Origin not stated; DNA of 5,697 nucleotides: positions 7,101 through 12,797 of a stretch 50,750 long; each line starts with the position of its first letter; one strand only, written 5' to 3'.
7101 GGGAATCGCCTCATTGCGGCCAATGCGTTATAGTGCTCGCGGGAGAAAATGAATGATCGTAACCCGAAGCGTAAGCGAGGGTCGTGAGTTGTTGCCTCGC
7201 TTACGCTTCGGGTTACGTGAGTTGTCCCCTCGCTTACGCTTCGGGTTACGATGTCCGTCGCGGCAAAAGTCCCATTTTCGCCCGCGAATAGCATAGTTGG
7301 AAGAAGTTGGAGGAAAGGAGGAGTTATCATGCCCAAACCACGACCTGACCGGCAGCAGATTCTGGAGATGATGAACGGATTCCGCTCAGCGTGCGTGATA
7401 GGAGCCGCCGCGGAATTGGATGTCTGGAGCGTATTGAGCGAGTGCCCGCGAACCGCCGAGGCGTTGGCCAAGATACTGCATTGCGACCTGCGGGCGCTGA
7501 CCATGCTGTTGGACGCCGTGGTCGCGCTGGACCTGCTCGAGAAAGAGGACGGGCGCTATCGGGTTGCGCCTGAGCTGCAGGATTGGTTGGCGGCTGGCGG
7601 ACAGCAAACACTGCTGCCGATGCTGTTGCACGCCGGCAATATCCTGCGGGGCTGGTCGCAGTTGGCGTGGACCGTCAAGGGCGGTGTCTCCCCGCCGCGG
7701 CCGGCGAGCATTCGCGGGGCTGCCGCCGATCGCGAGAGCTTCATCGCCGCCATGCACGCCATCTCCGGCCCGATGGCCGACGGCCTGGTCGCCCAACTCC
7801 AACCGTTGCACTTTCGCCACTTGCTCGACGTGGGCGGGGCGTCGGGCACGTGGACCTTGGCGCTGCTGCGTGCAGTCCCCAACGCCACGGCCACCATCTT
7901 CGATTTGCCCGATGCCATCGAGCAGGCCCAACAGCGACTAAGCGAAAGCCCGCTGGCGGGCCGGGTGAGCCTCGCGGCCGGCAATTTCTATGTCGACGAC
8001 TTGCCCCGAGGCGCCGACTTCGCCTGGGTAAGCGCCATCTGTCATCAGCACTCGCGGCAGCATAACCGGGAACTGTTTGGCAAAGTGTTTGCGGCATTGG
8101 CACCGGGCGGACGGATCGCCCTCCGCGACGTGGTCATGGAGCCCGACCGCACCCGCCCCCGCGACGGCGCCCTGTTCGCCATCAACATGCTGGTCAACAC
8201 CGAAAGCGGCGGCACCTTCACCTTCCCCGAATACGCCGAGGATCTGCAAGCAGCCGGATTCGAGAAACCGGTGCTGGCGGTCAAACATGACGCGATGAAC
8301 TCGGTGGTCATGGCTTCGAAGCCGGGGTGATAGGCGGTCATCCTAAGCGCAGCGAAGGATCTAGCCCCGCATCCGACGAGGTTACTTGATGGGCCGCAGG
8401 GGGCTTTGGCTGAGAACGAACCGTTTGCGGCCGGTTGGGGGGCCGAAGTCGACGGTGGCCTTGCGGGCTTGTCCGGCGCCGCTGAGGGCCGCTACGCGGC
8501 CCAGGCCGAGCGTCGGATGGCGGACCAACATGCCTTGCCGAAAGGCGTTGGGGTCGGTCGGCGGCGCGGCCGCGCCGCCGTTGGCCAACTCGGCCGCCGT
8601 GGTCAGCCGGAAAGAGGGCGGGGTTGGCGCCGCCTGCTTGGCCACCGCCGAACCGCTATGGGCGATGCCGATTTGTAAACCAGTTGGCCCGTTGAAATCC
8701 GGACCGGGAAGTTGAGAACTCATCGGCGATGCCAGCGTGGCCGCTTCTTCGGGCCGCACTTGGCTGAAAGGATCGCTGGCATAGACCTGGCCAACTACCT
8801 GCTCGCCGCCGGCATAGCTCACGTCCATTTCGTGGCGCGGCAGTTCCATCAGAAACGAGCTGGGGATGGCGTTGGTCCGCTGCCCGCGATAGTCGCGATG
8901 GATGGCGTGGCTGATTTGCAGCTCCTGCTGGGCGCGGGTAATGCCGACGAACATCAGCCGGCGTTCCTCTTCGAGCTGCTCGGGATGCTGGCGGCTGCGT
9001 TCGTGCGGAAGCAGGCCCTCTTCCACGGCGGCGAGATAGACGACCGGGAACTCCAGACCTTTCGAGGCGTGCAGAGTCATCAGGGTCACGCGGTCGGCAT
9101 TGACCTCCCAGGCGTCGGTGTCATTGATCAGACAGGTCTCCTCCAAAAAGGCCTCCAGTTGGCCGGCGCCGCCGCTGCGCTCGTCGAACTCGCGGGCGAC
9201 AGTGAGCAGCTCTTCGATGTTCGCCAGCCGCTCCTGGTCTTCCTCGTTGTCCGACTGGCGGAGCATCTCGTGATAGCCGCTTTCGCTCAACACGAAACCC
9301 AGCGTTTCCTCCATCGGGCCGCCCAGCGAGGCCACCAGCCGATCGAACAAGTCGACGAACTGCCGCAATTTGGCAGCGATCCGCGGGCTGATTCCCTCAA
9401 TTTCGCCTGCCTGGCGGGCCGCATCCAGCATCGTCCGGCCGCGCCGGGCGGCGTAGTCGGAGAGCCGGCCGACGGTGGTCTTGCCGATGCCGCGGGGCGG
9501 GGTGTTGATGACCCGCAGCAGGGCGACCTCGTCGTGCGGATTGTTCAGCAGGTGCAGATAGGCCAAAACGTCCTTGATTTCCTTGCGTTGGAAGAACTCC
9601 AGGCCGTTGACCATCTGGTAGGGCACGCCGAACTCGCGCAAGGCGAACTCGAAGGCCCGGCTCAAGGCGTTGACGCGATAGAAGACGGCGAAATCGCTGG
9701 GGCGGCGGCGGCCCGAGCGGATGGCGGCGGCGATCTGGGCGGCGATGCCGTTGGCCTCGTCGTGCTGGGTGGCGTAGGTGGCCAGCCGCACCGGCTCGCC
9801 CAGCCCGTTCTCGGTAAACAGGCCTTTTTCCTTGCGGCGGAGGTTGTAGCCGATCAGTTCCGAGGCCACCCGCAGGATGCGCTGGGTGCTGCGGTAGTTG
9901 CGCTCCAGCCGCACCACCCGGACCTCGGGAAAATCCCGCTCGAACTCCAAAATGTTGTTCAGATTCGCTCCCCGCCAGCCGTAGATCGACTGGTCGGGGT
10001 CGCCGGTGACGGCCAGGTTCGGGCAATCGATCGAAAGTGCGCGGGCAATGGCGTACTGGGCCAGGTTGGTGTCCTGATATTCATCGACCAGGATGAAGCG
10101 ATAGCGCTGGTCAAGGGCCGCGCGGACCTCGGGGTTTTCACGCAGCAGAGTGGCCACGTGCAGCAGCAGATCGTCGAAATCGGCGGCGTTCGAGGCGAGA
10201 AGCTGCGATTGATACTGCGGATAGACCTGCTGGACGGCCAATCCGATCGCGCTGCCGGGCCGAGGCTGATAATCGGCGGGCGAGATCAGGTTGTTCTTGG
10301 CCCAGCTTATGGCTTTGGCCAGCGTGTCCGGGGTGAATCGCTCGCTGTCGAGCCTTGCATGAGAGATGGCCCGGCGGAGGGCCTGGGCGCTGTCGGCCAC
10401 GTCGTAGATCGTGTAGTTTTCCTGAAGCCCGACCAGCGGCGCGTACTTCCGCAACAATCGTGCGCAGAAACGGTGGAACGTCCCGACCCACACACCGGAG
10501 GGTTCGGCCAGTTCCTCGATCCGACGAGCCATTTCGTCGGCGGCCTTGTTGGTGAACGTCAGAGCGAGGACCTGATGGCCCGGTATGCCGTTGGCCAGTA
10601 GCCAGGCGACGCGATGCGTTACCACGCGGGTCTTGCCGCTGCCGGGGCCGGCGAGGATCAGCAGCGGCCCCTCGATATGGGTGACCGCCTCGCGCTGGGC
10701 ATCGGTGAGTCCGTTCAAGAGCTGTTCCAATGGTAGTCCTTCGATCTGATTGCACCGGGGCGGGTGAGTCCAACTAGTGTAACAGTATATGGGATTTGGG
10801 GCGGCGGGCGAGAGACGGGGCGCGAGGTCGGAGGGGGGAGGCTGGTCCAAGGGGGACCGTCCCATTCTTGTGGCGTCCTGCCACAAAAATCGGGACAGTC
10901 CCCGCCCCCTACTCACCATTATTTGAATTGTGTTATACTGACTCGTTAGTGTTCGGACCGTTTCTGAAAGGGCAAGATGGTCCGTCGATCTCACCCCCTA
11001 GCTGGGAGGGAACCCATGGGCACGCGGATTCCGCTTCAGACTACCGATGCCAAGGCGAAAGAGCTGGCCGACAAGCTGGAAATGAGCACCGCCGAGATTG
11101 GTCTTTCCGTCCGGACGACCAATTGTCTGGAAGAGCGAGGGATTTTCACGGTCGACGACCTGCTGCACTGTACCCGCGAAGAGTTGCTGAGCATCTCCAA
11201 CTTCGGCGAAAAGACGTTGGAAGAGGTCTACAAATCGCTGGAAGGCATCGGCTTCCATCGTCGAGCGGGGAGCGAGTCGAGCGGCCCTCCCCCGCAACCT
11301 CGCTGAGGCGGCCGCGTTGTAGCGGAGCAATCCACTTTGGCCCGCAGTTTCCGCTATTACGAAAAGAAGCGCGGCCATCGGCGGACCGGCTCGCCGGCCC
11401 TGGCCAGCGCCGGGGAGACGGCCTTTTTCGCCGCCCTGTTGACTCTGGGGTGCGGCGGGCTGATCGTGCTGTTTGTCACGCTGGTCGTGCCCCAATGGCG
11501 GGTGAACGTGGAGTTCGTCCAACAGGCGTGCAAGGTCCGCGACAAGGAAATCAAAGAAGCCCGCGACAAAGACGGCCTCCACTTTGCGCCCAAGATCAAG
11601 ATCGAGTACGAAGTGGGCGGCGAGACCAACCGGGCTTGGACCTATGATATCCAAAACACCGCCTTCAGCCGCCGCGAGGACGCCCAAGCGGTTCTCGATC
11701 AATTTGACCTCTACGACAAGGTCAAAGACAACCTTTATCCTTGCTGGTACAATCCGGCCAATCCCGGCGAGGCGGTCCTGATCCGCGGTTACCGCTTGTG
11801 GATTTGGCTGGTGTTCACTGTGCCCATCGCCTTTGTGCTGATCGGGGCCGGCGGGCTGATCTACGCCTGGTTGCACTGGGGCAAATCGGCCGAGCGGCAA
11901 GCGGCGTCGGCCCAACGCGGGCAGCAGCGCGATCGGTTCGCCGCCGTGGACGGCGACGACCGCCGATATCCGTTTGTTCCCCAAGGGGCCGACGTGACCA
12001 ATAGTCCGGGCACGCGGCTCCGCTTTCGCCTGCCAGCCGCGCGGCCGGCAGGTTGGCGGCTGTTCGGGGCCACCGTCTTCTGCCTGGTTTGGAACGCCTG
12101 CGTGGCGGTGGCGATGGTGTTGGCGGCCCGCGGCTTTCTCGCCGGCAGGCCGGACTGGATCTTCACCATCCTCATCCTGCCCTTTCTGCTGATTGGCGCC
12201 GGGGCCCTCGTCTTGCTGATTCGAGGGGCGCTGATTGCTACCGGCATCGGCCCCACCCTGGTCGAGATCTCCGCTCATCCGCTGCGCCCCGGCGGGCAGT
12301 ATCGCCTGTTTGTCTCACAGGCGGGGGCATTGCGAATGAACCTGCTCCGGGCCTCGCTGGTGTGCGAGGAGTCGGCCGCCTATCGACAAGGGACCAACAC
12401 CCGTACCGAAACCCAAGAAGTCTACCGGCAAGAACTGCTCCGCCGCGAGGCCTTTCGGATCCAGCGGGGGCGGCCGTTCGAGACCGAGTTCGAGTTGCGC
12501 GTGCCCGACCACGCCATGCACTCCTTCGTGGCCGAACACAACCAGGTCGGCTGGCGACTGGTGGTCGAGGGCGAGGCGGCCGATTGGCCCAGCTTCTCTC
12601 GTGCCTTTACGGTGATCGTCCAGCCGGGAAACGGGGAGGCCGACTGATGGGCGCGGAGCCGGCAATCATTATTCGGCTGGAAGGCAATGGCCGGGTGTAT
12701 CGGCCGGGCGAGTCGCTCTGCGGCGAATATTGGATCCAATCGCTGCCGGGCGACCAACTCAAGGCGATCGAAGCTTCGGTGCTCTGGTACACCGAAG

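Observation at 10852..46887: Dispersed palindromic element family built from paired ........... boxes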

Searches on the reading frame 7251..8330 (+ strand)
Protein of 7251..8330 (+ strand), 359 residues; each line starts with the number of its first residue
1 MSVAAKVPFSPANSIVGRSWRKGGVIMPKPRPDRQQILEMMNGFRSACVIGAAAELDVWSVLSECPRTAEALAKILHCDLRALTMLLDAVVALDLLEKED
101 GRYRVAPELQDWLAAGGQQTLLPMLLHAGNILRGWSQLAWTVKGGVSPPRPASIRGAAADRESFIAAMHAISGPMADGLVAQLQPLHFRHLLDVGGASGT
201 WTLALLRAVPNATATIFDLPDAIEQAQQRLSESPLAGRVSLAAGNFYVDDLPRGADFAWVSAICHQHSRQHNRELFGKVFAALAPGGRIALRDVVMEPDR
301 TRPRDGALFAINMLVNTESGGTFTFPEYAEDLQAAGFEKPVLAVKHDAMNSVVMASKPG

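Call 11: search_protein_families(library=pfam, proteins=[window:7251-8330:+])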
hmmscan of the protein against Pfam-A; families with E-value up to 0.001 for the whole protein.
window:7251-8330:+ (359 aa): 5 families
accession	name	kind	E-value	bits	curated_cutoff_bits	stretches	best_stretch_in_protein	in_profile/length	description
PF00891.24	Methyltransf_2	-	1.1e-27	97.2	22.3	1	159-338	34-210/210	O-methyltransferase domain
PF08100.18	Dimerisation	-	4.2e-12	46.2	25.6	1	32-103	4-81/93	O-methyltransferase dimerisation domain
PF13649.12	Methyltransf_25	-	9.3e-09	36.3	27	1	192-287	2-97/97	Methyltransferase domain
PF08242.18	Methyltransf_12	-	1.5e-06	29.2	30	1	192-289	1-98/98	Methyltransferase domain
PF13489.12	Methyltransf_23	-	5.6e-06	26.6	27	1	189-338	24-160/164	Methyltransferase domain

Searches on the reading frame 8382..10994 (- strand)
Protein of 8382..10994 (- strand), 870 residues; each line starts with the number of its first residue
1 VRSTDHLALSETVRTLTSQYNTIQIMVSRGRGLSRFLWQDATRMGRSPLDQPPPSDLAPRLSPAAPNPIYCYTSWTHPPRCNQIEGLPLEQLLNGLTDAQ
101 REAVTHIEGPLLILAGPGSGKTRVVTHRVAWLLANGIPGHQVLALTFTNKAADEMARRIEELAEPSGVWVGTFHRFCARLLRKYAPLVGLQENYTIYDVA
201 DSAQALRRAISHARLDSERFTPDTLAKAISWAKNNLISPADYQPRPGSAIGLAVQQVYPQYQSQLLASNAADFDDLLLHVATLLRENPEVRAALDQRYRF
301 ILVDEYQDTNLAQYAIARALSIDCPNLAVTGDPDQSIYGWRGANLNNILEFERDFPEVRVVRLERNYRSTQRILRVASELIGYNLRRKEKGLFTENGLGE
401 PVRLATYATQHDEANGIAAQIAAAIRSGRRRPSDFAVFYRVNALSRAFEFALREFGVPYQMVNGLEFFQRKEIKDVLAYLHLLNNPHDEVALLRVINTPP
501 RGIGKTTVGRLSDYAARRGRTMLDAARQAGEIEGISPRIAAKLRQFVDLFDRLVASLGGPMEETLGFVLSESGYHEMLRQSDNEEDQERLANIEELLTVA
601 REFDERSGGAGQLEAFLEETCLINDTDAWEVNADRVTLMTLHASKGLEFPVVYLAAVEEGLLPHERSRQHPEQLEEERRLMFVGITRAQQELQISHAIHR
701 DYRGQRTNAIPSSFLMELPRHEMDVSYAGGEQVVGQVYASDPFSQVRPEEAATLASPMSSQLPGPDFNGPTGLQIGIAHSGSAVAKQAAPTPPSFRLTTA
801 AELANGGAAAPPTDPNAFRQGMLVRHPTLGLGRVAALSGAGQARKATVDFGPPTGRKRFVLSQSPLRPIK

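Call 10: search_protein_families(library=pfam, proteins=[window:8382-10994:-])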
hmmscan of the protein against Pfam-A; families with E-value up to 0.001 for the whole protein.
window:8382-10994:- (870 aa): 7 families
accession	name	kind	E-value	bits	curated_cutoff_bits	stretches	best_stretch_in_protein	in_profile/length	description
PF00580.27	UvrD-helicase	-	1.1e-82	278.2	23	1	96-356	1-271/271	UvrD/REP helicase N-terminal domain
PF13361.12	UvrD_C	-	2.2e-71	241.6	25.6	1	361-696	1-347/350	UvrD-like helicase C-terminal domain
PF13245.12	AAA_19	-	1.3e-21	77.6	25.1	1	100-339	1-132/134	AAA domain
PF13538.12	UvrD_C_2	-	3.7e-08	33.5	27.4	1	636-692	2-49/52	UvrD-like helicase C-terminal domain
PF01443.25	Viral_helicase1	-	2.5e-06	27.9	21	0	295-341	56-102/228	Viral superfamily 1 RNA helicase core domain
PF13604.12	AAA_30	-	3.6e-06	27.3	27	1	96-160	2-67/191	AAA domain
PF13086.12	AAA_11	-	0.00028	21.2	27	1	101-161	16-74/257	AAA domain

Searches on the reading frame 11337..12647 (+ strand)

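Call 10: search_protein_families(library=pfam, proteins=[window:11337-12647:+])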
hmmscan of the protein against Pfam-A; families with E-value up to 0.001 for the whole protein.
window:11337-12647:+ (436 aa): 1 family
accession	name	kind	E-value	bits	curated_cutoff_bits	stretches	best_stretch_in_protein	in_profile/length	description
PF12158.14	DUF3592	-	6e-08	33.7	25.3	1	67-152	5-83/84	Domain of unknown function (DUF3592)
